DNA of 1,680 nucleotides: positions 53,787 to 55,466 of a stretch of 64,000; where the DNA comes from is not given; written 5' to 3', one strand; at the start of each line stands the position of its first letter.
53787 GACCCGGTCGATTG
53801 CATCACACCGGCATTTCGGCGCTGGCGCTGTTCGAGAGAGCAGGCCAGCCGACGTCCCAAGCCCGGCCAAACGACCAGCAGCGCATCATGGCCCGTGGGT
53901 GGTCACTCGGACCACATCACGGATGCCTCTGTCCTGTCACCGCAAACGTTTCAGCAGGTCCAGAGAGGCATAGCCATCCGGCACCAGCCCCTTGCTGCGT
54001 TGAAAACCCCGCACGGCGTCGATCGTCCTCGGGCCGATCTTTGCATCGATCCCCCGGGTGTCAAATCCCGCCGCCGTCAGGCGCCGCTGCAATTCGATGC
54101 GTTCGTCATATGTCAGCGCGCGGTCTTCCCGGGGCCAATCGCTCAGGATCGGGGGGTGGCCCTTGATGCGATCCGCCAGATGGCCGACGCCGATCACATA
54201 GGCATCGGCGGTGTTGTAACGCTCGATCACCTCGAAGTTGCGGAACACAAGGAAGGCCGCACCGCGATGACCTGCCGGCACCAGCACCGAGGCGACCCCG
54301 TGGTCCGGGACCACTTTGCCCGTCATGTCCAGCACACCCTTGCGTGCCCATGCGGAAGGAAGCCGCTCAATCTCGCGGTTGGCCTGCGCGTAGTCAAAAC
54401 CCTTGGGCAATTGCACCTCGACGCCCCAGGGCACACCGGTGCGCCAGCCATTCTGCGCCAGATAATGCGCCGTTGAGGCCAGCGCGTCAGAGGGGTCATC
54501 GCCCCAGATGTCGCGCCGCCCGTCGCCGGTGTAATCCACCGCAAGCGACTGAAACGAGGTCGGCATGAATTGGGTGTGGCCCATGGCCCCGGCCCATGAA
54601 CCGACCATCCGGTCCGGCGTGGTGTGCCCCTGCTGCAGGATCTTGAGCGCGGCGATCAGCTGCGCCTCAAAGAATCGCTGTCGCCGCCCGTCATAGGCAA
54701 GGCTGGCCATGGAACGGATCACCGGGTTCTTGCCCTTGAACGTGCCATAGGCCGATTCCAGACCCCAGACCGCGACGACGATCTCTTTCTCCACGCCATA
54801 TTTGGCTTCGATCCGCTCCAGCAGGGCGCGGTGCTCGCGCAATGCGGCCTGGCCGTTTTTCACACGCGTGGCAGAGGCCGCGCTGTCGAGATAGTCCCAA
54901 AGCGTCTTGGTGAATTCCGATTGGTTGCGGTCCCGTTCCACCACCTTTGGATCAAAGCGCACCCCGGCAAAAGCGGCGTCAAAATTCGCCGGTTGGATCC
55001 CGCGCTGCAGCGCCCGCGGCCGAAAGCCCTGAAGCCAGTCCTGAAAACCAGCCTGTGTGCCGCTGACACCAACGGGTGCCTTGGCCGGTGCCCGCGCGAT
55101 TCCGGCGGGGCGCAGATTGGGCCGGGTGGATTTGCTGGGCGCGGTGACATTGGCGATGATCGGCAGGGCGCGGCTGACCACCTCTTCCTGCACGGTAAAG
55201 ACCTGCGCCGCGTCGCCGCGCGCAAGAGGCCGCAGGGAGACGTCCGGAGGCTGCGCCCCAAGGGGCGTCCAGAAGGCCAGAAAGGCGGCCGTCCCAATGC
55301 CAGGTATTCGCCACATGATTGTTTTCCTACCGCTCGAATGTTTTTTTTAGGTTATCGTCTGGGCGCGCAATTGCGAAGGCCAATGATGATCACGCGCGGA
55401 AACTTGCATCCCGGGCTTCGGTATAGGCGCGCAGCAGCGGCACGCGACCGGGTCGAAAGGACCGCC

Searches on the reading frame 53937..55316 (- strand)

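Call 31: search_protein_families(library=pfam, proteins=[window:53937-55316:-], max_evalue=0.001)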
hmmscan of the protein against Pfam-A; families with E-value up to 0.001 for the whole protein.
window:53937-55316:- (459 aa): 2 families
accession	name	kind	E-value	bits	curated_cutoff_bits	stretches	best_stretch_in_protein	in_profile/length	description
PF13406.11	SLT_2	-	4.3e-112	374.5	24.3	1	91-382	2-292/292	Transglycosylase SLT domain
PF01471.23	PG_binding_1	-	3.8e-12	46.6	23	1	404-458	3-57/57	Putative peptidoglycan binding domain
